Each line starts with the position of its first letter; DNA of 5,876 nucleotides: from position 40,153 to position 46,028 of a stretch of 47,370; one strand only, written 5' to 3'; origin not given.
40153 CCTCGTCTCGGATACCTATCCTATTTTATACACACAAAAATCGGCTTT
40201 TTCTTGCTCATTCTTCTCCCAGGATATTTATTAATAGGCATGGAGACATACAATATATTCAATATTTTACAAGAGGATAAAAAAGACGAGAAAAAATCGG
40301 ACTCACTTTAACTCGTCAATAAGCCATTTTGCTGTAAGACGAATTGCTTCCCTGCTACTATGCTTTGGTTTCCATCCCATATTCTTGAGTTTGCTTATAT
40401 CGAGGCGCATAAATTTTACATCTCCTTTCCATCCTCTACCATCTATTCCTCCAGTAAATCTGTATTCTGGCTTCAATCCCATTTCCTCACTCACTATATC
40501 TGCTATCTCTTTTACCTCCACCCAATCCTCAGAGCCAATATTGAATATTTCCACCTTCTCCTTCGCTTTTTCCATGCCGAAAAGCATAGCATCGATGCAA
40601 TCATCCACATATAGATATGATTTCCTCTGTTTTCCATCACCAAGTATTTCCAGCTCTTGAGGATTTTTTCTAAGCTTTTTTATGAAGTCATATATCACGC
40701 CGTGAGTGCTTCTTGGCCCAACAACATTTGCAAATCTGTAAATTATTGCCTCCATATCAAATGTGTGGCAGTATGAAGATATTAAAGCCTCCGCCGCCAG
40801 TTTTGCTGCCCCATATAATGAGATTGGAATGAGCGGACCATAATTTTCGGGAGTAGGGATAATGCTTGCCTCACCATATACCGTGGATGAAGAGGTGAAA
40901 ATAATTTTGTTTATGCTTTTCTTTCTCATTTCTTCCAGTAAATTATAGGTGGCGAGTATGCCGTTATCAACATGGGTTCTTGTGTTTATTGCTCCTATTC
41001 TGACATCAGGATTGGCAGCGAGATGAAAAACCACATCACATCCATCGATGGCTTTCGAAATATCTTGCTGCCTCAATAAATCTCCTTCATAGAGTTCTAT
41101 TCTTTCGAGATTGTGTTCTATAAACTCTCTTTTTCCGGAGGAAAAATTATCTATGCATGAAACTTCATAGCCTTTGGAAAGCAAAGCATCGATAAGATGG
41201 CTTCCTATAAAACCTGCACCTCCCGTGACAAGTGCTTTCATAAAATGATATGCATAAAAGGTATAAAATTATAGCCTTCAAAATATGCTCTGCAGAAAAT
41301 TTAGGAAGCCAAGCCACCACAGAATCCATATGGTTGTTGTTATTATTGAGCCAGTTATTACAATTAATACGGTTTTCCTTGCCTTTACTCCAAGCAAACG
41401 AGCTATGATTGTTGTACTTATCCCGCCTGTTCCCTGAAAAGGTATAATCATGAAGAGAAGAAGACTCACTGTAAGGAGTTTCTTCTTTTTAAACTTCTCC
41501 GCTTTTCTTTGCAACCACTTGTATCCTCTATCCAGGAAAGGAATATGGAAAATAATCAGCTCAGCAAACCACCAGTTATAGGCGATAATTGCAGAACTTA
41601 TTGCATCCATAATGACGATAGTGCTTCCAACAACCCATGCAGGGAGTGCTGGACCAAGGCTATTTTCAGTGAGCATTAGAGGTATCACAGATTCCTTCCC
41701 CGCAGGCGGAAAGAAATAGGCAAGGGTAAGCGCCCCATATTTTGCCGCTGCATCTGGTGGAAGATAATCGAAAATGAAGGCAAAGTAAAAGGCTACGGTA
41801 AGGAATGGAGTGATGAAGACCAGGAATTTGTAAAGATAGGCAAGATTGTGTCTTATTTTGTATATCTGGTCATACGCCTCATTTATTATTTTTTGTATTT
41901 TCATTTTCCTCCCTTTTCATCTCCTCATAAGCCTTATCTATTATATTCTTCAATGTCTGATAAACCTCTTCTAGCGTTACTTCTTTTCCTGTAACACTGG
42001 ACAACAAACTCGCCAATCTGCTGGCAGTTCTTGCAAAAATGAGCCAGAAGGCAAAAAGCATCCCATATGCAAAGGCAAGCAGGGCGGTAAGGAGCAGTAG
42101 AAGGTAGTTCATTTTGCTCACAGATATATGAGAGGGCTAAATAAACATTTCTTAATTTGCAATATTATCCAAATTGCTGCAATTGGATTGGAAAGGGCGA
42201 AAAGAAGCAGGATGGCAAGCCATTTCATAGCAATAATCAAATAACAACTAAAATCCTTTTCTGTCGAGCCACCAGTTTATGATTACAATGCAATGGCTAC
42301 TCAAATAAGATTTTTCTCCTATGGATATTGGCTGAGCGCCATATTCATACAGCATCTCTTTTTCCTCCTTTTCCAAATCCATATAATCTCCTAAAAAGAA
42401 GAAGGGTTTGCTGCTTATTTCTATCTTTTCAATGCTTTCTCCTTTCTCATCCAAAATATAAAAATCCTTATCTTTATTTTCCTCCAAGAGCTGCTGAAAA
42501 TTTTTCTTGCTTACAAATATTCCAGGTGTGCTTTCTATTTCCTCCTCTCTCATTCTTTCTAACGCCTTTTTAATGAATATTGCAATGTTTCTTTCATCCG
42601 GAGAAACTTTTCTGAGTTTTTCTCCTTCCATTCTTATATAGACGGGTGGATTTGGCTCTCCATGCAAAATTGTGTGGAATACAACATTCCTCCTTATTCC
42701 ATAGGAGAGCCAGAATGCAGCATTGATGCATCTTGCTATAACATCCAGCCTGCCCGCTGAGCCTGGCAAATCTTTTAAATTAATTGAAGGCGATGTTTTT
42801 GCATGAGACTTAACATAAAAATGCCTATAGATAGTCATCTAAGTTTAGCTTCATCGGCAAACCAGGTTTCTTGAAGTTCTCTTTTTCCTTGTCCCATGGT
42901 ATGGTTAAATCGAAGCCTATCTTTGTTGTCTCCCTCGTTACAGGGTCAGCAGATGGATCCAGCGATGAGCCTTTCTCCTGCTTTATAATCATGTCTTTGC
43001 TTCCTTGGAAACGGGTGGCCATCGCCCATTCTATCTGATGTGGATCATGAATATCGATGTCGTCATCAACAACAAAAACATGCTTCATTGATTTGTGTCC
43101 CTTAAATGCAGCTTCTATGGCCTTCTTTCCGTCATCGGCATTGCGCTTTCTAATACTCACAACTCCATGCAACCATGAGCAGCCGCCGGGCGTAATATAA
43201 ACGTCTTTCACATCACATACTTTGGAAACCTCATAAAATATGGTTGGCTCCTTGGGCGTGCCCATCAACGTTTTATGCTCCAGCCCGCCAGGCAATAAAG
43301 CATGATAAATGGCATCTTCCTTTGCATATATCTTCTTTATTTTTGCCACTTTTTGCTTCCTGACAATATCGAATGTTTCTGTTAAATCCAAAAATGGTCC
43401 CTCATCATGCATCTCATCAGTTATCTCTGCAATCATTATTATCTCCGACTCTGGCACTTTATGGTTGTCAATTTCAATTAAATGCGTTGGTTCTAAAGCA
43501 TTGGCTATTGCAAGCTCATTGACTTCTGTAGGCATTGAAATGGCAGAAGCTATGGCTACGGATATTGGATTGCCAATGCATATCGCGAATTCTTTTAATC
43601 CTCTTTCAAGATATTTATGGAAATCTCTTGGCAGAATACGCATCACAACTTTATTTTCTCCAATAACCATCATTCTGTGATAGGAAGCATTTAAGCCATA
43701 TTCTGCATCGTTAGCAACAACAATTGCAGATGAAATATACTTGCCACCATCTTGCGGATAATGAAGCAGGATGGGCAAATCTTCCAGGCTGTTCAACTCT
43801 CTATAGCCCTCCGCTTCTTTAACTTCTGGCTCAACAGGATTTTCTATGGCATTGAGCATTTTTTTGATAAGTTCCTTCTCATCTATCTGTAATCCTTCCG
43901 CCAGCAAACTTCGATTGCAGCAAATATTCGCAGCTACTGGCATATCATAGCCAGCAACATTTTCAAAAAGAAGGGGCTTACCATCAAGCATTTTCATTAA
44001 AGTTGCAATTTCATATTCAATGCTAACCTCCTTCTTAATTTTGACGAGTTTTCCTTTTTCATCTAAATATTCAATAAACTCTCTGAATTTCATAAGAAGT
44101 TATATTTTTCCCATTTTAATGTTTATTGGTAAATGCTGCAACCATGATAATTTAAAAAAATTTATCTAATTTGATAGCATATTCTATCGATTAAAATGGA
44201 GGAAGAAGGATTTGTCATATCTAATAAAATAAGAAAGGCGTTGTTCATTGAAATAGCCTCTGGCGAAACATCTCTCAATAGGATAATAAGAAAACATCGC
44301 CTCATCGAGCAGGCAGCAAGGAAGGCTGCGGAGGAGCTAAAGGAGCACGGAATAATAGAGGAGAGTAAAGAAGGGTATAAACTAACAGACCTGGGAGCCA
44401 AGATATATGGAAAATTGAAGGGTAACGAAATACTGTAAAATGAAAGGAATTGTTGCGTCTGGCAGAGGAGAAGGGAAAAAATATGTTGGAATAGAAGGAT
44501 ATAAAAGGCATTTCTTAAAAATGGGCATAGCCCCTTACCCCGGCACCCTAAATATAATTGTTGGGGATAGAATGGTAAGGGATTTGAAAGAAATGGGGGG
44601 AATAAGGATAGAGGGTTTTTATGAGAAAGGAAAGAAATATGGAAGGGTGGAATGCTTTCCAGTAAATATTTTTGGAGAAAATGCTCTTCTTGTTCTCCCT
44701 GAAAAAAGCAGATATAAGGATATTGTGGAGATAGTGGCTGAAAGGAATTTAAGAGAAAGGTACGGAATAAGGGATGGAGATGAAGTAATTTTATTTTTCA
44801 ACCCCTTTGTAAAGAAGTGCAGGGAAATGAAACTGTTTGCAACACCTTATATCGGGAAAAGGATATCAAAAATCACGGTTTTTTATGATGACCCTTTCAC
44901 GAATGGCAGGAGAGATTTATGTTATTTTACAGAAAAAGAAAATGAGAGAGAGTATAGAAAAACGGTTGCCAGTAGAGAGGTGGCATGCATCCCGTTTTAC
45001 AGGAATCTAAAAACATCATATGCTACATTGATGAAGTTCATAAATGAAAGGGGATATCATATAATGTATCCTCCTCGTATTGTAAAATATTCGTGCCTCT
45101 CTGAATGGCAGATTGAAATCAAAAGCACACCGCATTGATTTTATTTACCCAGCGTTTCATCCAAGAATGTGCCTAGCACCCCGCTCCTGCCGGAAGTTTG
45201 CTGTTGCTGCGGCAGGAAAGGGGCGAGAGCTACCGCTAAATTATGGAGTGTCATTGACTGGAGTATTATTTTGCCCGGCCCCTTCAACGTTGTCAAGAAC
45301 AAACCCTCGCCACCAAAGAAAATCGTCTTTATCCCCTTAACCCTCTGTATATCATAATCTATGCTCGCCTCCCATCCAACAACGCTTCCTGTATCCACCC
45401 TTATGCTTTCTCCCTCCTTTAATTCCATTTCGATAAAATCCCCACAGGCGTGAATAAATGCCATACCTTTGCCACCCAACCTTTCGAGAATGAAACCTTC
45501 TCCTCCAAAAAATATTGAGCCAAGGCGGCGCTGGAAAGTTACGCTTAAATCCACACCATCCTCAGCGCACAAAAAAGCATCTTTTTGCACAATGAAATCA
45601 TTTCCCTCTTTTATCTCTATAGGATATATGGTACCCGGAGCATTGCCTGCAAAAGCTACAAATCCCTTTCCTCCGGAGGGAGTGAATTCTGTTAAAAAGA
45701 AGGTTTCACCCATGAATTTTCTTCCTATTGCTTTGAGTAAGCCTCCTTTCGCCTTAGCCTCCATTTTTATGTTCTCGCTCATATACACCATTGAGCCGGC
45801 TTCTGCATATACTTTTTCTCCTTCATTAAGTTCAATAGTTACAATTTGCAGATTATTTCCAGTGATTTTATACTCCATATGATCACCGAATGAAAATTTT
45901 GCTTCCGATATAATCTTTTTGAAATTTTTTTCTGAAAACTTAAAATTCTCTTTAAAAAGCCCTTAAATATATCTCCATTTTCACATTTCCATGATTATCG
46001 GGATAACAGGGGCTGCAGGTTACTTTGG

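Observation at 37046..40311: TasA/camelysin-like fibre module (two paralogs plus SipW-type signal peptidase) directly downstream of a REC-wHTH response regulator in a thermophilic archaeon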

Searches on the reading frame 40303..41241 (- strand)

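Call 10: search_protein_families(library=pfam, proteins=[window:40303-41241:-], max_evalue=0.001)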
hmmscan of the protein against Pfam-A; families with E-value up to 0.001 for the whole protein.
window:40303-41241:- (312 aa): 9 families
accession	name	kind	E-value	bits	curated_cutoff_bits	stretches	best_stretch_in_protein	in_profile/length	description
PF01370.27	Epimerase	-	7.6e-57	192.9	20.9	1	3-236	1-240/240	NAD dependent epimerase/dehydratase family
PF16363.11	GDP_Man_Dehyd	-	6.6e-50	170.9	27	1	4-301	1-330/332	GDP-mannose 4,6 dehydratase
PF01073.25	3Beta_HSD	-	1.6e-24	86.9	22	1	4-223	1-229/280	3-beta hydroxysteroid dehydrogenase/isomerase family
PF02719.21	Polysacc_synt_2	-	1.1e-15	58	20.2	1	4-259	2-252/293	Polysaccharide biosynthesis protein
PF13460.12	NAD_binding_10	-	2.3e-14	54.1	27.2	1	7-154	1-131/184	NAD(P)H-binding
PF07993.18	NAD_binding_4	-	1.8e-12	47.4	20.1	1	5-184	1-217/258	Male sterility protein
PF04321.23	RmlD_sub_bind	-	5.5e-12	45.8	27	1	1-258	1-235/287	RmlD substrate binding domain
PF00106.31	adh_short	-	7e-06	26.1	26.6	0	3-68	3-71/195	short chain dehydrogenase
PF05368.20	NmrA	-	7.3e-06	26.2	27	1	4-78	6-82/298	NmrA-like family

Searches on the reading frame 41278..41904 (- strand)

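Call 10: search_protein_families(library=pfam, proteins=[window:41278-41904:-], max_evalue=0.001)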
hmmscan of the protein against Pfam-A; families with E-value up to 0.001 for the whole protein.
window:41278-41904:- (208 aa): 1 family
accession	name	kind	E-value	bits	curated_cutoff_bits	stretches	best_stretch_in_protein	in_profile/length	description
PF06695.16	Sm_multidrug_ex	-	3.7e-13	50.6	30.7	1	88-192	15-121/121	Putative small multi-drug export protein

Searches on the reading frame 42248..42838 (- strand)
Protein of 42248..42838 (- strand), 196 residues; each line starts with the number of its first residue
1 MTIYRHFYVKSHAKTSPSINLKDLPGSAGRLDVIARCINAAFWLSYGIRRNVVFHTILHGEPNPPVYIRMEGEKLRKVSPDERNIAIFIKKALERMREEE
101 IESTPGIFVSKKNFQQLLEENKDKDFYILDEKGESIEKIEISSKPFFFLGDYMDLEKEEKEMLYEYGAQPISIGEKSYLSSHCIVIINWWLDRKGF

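Call 10: search_protein_families(library=pfam, proteins=[window:42248-42838:-], max_evalue=0.001)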
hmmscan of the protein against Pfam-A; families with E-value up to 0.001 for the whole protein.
window:42248-42838:- (196 aa): 1 family
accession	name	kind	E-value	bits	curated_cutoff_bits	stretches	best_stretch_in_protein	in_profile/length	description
PF04013.17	Methyltrn_RNA_2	-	2.8e-57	194.1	25.5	1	5-195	2-197/198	Putative SAM-dependent RNA methyltransferase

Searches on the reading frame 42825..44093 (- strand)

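Call 10: search_protein_families(library=pfam, proteins=[window:42825-44093:-], max_evalue=0.001)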
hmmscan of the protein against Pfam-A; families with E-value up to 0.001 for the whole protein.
window:42825-44093:- (422 aa): 3 families
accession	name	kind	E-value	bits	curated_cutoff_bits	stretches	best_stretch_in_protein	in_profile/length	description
PF01977.22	UbiD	-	4.3e-42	144.1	23.3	1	99-270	19-205/206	3-octaprenyl-4-hydroxybenzoate carboxy-lyase Rift-related domain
PF20696.2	UbiD_C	-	3.1e-31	108.4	24.2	1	275-395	2-126/127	3-octaprenyl-4-hydroxybenzoate carboxy-lyase C-terminal domain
PF20695.2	UbiD_N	-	1.1e-17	64.4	24.3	1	7-82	1-77/78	3-octaprenyl-4-hydroxybenzoate carboxy-lyase N-terminal domain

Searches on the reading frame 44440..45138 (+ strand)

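Call 10: search_protein_families(library=pfam, proteins=[window:44440-45138:+], max_evalue=0.001)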
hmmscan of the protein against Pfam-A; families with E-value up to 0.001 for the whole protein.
window:44440-45138:+ (232 aa): 1 family
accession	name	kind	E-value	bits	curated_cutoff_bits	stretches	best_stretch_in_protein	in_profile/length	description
PF01982.22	CTP-dep_RFKase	-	4.2e-31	107.8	25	1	5-117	1-118/121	Domain of unknown function DUF120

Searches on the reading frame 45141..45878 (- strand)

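Call 80: search_protein_families(library=pfam, proteins=[window:45141-45878:-], max_evalue=0.000001)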
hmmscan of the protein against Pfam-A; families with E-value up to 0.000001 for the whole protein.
window:45141-45878:- (245 aa): 1 family
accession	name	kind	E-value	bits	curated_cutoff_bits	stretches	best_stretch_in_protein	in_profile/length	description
PF01987.23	AIM24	-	9.2e-77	257.8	25.7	1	3-209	1-205/205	Mitochondrial biogenesis AIM24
